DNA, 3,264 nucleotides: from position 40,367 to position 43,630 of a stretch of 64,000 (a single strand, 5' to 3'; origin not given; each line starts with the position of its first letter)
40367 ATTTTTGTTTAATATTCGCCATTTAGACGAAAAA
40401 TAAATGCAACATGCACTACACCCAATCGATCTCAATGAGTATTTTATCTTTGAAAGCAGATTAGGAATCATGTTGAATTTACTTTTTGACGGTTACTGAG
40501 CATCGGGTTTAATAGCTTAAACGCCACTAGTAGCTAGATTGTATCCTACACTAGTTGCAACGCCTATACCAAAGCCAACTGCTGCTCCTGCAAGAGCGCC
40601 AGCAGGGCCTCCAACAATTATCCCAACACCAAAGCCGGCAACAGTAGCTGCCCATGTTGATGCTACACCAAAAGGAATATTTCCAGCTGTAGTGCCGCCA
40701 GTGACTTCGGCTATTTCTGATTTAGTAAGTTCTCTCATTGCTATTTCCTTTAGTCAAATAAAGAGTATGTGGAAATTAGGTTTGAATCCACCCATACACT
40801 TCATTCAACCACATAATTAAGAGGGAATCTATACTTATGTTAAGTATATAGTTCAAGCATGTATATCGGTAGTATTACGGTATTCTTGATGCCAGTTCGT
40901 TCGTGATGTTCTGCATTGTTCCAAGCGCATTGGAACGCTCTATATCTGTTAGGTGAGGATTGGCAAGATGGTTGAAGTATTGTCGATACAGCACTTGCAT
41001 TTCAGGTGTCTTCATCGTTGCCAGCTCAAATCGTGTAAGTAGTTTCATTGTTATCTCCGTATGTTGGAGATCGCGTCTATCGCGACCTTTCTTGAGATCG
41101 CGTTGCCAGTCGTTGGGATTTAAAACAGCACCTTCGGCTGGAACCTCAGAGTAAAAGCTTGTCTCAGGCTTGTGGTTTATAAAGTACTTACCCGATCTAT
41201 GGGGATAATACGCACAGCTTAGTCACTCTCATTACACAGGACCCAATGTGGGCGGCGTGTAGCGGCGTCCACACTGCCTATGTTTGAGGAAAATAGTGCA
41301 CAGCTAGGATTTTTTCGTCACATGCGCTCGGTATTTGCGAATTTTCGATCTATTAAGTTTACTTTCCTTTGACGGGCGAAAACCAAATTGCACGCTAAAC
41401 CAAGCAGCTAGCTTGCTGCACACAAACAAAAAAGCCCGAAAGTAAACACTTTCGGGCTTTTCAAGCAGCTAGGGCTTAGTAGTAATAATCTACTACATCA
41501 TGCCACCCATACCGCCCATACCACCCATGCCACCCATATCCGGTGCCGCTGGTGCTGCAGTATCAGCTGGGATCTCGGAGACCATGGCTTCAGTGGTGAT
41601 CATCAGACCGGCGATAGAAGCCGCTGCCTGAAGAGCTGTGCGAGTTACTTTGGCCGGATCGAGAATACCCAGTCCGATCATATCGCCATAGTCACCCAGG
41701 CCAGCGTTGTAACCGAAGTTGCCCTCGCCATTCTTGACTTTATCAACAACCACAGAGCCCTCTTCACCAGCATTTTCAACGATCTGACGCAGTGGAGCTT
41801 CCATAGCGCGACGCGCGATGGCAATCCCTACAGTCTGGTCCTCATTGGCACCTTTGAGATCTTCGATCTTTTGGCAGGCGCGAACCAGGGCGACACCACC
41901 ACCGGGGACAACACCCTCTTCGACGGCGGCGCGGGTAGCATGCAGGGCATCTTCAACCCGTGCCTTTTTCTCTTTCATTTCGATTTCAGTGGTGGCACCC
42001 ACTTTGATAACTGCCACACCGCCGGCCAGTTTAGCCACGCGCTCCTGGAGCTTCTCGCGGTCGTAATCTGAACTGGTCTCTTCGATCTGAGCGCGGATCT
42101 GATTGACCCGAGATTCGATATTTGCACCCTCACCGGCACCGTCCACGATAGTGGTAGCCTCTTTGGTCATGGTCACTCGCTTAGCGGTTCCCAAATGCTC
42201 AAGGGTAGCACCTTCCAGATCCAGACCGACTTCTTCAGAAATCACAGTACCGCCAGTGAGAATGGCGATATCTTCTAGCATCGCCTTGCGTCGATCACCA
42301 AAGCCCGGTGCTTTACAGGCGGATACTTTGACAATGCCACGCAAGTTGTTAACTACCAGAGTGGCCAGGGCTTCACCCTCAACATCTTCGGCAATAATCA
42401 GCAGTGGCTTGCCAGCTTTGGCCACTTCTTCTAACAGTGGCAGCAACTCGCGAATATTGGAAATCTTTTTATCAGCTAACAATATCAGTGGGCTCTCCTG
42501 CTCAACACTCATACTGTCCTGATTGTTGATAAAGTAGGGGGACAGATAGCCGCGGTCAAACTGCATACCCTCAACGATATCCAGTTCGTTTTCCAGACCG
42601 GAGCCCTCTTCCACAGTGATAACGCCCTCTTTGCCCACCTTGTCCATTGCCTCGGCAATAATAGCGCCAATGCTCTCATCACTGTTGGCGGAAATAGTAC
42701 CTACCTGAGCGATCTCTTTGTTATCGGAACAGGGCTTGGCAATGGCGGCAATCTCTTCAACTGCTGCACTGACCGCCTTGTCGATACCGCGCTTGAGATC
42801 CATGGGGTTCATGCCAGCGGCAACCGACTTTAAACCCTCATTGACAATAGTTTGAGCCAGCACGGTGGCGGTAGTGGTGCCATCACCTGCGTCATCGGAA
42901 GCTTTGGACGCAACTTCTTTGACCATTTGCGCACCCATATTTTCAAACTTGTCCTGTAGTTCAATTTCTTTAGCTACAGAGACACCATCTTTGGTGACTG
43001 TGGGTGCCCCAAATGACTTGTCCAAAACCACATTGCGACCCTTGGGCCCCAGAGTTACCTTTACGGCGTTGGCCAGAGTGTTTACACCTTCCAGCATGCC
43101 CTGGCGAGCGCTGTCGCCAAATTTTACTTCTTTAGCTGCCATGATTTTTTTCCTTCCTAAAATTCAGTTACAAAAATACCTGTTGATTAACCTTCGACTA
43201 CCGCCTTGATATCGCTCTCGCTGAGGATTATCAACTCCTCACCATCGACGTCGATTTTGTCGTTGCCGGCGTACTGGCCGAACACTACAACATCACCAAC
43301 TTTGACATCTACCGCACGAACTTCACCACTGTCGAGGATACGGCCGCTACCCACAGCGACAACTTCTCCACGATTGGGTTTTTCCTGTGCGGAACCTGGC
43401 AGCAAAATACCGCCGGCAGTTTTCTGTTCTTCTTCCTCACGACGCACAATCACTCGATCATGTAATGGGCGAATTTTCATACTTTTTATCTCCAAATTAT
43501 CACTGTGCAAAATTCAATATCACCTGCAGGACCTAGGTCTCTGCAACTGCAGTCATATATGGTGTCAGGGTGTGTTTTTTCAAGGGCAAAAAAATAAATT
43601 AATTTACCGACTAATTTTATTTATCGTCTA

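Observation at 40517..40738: Double-glycine-leader, fully uncharged glycine-zipper peptide: a class II microcin-like precursor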

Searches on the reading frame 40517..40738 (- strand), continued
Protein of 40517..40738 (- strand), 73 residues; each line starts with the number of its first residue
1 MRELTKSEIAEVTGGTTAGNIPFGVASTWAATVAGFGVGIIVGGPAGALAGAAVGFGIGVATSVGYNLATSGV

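Call 85: list_cluster_members(proteins=[P0004, P0024, P0036, P0064, P0043])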
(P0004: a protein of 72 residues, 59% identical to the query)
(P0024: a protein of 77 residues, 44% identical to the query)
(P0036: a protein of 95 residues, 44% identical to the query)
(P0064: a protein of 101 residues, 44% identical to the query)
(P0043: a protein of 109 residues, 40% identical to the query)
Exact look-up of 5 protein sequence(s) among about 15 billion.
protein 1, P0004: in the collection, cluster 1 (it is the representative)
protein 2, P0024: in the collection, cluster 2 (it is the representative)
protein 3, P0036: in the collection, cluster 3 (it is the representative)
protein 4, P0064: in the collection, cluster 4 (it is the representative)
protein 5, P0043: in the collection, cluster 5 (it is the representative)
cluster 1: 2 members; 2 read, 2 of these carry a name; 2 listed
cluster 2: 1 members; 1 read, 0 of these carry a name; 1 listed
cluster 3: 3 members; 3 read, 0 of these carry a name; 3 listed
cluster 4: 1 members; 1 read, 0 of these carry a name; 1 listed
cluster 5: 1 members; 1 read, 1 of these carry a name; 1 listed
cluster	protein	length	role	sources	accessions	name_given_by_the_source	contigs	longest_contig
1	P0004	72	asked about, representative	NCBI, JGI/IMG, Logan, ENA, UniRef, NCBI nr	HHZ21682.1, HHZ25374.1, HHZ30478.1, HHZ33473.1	TPA: hypothetical protein HH295_07090 [Xanthomonas vasicola pv. zeae] | Bacteriocin n=1 Tax=Xanthomonas vasicola TaxID=56459 RepID=A0ABD7S4T6_XANVA | hypothetical protein [Xanthomonas vasicola]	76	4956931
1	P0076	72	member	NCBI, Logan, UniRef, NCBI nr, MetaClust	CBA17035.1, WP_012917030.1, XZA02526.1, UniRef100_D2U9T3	hypothetical protein XACN24_12505 [Xanthomonas albilineans] | Bacteriocin n=1 Tax=Xanthomonas albilineans (strain GPE PC73 / CFBP 7063) TaxID=380358 ... | hypothetical protein [Xanthomonas albilineans]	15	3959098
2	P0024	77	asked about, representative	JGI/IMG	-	-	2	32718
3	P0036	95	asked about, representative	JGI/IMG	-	-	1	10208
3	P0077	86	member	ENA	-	-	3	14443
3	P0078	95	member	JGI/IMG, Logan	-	-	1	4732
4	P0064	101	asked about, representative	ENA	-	-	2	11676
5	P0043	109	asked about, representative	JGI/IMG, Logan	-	hypothetical protein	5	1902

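Call 90: search_protein_families(library=phrogs, max_evalue=0.1, proteins=[window:40520-40738:-])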
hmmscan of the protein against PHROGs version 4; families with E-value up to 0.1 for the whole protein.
window:40520-40738:- (73 aa): 0 families

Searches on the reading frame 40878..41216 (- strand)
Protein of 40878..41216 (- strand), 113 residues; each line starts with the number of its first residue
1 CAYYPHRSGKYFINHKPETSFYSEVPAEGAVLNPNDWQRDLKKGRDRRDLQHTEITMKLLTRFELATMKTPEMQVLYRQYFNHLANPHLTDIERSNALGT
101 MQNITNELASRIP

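Call 90: search_protein_families(library=phrogs, max_evalue=0.1, proteins=[window:40878-41216:-])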
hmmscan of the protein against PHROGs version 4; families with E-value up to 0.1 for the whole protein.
window:40878-41216:- (113 aa): 0 families

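Call 91: search_protein_families(library=pfam, max_evalue=1, proteins=[window:40878-41216:-])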
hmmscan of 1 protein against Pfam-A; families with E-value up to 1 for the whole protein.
window:40878-41216:- (113 aa): 1 family
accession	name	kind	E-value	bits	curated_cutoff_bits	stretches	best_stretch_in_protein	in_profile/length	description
PF08548.17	Peptidase_M10_C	-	0.29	11.3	20.7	1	30-80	109-159/193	Peptidase M10 serralysin C terminal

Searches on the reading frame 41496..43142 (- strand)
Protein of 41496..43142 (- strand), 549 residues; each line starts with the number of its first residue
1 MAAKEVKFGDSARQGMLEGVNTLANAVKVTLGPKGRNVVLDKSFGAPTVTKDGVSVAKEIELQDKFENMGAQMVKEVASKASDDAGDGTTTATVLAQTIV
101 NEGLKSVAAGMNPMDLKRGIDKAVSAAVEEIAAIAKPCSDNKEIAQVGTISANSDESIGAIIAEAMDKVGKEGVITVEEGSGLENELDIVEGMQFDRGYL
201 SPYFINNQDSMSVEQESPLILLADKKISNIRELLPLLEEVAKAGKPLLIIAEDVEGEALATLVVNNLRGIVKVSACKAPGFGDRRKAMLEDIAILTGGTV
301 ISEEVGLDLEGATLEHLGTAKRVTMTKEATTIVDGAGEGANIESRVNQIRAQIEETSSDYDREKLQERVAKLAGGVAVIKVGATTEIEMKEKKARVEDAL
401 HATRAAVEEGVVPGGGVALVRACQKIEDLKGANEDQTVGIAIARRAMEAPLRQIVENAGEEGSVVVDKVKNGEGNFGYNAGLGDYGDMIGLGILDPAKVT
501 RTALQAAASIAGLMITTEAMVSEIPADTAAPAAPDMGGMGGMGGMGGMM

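Call 68: list_cluster_members(proteins=[window:41496-43142:-, window:35603-37105:-])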
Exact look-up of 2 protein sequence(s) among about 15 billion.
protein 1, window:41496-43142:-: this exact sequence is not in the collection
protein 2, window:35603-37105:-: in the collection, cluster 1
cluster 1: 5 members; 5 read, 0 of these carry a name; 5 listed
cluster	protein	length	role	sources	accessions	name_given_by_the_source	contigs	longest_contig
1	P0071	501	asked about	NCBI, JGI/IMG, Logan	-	-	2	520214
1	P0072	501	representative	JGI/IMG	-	-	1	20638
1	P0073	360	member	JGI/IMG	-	-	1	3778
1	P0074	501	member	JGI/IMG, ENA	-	-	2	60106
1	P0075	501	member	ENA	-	-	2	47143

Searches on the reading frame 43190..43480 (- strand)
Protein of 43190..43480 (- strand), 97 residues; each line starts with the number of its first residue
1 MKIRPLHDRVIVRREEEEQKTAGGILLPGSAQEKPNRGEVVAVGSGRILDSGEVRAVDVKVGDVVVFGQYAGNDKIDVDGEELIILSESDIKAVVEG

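Call 14: find_encoding_contigs(protein=window:43190-43480:-, flank=3000, max_places=6)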
Protein window:43190-43480:- (97 aa): 23 contigs read that carry it; 6 places shown.
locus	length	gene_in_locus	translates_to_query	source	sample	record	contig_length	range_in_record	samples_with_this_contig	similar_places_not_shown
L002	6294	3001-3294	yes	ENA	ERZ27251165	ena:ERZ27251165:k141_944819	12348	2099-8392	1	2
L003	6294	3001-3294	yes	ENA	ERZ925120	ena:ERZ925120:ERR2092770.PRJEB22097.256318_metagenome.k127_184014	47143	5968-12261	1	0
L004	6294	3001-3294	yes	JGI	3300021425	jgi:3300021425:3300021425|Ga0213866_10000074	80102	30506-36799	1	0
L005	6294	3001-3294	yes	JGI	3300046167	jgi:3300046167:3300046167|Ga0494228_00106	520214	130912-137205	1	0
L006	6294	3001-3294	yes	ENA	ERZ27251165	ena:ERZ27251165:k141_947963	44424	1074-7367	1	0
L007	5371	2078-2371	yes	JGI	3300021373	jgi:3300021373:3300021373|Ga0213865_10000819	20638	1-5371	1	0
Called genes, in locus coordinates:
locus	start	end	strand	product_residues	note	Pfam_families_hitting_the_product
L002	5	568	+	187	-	PF01510:Amidase_2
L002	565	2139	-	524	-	PF13000:Acatn (weak), PF07690:MFS_1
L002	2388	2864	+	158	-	PF04186:FxsA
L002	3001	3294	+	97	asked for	PF00166:Cpn10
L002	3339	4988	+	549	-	-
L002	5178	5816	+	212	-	PF06181:Urate_ox_N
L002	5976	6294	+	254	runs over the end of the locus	-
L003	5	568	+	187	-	PF01510:Amidase_2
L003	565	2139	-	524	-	PF13000:Acatn (weak), PF07690:MFS_1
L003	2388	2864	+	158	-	PF04186:FxsA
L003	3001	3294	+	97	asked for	PF00166:Cpn10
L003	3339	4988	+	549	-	-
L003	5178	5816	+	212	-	PF06181:Urate_ox_N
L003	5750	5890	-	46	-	-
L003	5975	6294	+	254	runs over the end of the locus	-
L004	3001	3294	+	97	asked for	PF00166:Cpn10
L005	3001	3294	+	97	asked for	PF00166:Cpn10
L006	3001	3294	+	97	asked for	PF00166:Cpn10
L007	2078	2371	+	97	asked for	PF00166:Cpn10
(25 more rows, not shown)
